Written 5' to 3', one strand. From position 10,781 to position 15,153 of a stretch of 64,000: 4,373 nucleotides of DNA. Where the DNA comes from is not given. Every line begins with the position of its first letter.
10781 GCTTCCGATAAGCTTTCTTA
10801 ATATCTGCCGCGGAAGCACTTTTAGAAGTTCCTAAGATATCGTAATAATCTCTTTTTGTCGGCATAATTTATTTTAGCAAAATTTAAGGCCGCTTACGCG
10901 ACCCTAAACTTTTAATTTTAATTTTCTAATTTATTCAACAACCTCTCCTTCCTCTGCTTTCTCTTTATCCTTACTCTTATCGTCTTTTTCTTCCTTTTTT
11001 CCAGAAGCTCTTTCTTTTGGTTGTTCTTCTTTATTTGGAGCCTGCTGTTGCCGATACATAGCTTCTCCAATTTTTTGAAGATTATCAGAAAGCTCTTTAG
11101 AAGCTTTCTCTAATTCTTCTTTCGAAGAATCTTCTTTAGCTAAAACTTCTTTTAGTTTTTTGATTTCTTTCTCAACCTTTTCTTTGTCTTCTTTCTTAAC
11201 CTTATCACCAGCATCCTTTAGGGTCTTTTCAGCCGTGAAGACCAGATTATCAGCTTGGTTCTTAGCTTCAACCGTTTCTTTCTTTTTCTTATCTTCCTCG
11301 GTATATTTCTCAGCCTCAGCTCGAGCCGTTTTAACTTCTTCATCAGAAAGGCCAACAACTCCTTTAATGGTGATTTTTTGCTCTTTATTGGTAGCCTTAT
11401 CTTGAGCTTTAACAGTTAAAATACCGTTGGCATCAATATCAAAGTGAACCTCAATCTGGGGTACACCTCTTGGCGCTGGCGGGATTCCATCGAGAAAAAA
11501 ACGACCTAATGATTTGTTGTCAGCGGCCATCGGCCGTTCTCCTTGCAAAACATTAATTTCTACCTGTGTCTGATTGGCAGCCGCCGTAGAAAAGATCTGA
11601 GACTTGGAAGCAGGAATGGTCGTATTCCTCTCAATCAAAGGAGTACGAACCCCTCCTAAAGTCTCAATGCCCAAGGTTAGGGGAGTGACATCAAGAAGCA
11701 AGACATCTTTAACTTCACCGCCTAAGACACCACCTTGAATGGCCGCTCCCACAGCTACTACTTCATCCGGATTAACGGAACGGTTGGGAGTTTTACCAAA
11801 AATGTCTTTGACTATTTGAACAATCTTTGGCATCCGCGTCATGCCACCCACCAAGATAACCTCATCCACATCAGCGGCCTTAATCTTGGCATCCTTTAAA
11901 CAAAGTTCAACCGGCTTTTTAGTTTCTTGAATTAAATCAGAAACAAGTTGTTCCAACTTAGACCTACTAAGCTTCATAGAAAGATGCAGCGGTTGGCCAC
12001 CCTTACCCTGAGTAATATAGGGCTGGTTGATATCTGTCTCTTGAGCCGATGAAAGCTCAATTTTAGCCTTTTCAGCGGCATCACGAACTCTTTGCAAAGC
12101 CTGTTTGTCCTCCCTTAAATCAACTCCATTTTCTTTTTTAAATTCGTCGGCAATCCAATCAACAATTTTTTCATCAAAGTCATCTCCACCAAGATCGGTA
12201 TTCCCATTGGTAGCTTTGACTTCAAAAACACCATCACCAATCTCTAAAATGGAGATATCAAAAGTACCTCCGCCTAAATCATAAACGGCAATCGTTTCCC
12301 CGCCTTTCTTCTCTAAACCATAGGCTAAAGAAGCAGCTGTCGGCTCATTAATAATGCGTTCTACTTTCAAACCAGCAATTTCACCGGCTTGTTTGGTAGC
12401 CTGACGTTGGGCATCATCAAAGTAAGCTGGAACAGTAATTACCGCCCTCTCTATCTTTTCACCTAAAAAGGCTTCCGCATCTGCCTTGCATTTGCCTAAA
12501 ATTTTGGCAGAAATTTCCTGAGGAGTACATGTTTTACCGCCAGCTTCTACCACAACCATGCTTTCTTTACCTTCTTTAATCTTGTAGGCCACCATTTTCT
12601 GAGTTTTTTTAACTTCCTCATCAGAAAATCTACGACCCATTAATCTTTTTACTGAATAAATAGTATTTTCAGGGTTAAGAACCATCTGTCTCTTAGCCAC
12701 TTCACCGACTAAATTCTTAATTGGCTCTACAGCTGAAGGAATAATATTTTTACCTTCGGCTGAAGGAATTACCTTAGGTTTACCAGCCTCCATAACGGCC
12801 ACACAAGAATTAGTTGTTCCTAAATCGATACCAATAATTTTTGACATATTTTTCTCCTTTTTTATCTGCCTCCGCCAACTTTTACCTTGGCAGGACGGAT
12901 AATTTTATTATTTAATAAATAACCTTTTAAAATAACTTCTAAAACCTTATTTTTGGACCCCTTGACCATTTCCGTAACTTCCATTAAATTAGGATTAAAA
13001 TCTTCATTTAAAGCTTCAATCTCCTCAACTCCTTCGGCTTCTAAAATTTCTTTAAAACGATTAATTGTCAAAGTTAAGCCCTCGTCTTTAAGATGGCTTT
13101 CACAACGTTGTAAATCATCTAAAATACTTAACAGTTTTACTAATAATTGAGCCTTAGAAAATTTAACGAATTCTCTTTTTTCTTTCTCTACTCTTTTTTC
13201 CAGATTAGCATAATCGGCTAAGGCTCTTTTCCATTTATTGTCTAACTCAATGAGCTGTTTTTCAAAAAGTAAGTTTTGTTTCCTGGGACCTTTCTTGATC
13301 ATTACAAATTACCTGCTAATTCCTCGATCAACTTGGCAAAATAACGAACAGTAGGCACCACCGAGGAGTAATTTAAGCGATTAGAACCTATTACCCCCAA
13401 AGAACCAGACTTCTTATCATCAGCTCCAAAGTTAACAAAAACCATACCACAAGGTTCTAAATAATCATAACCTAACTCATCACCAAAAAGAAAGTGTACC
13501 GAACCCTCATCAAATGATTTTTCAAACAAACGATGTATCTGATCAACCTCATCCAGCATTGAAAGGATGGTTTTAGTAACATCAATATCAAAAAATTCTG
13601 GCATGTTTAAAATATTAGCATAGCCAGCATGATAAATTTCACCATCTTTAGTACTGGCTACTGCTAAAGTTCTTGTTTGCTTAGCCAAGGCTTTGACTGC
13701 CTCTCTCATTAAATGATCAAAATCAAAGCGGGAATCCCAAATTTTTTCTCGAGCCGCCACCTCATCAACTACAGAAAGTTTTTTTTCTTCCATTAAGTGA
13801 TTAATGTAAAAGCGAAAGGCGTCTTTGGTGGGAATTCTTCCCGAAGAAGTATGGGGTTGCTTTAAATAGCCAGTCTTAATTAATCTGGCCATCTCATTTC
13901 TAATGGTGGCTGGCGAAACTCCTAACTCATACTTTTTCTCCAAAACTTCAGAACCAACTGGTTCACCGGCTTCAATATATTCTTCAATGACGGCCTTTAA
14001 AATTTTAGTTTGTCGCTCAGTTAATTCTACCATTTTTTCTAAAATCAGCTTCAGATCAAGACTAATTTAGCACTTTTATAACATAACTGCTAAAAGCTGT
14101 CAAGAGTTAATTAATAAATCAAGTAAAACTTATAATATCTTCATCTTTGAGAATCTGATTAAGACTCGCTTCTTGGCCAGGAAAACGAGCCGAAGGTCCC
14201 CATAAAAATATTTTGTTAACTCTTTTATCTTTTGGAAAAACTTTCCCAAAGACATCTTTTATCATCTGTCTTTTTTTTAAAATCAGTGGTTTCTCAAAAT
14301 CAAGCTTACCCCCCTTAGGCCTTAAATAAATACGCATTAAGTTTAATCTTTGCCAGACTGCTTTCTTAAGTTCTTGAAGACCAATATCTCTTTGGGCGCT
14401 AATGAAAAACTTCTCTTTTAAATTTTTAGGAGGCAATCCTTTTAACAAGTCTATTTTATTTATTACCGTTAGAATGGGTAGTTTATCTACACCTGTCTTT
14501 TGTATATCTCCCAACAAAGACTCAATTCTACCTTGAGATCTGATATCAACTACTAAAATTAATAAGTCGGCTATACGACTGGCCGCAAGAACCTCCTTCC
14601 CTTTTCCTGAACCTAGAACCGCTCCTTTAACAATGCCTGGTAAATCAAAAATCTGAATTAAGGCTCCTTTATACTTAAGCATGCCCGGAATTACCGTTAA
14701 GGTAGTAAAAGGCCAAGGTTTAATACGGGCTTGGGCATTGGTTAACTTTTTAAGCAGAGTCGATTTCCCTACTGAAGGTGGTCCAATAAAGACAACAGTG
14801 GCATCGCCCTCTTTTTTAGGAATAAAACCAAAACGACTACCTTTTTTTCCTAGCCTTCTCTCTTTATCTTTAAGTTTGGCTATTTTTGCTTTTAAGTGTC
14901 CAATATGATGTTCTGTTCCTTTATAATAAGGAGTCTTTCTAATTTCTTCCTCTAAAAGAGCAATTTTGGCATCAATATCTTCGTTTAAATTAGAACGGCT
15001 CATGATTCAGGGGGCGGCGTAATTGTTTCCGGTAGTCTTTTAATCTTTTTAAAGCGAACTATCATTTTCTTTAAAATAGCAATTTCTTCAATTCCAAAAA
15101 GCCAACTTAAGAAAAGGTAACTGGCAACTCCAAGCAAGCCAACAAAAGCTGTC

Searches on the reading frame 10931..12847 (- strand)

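Call 11: search_protein_families(library=pfam, proteins=[window:10931-12847:-], max_evalue=0.001)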
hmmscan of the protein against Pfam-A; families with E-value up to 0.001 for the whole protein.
window:10931-12847:- (638 aa): 3 families
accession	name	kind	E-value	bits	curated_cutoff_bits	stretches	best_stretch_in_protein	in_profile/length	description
PF00012.26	HSP70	-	1.7e-248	826.2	20.6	1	4-598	1-598/599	Hsp70 protein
PF06723.19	MreB_Mbl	-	7.6e-16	58.3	27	1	132-369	93-316/327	MreB/Mbl protein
PF02782.22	FGGY_C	-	9.6e-05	22.7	27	1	323-374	146-196/198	FGGY family of carbohydrate kinases, C-terminal domain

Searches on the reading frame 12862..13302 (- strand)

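Call 11: search_protein_families(library=pfam, proteins=[window:12862-13302:-], max_evalue=0.001)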
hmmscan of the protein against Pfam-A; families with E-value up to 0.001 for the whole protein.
window:12862-13302:- (146 aa): 1 family
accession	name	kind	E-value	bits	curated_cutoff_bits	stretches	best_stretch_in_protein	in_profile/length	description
PF01025.24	GrpE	-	1.4e-31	109.8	25.8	1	8-142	18-163/165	GrpE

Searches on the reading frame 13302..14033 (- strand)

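Call 11: search_protein_families(library=pfam, proteins=[window:13302-14033:-], max_evalue=0.001)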
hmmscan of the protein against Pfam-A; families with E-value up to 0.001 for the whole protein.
window:13302-14033:- (243 aa): 2 families
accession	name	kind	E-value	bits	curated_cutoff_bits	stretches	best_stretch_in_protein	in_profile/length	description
PF01628.27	HrcA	-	8.4e-22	78.6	22.2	1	73-226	74-215/215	HrcA protein C terminal domain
PF03444.21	HrcA_DNA-bdg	-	0.00023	21.2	21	1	3-74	1-71/79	Winged helix-turn-helix transcription repressor, HrcA DNA-binding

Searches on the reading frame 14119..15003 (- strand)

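Call 11: search_protein_families(library=pfam, proteins=[window:14119-15003:-], max_evalue=0.001)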
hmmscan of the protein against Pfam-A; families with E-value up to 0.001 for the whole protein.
window:14119-15003:- (294 aa): 8 families
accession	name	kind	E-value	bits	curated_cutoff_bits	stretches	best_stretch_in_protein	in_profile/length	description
PF01926.29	MMR_HSR1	-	1e-22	80.8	21.9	1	69-183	1-113/113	50S ribosome-binding GTPase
PF02421.24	FeoB_N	-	9.6e-12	45.1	27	1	69-188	2-119/156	Ferrous iron transport protein B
PF16897.10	MMR_HSR1_Xtn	-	1.8e-07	31.6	35.2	1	153-222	35-106/106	C-terminal region of MMR_HSR1 domain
PF00009.33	GTP_EFTU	-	3.2e-07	30.6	26.5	1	135-199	83-146/188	Elongation factor Tu GTP binding domain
PF00025.27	Arf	-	9.8e-06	25.6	22.3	1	64-203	11-144/174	ADP-ribosylation factor family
PF08477.19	Roc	-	3e-05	24.7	27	1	70-185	2-119/119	Ras of Complex, Roc, domain of DAPkinase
PF03193.22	RsgA_GTPase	-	0.00022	21.6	30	0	66-91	105-130/174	RsgA GTPase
PF13521.12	AAA_28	-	0.00095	19.9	27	0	70-90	2-22/164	AAA domain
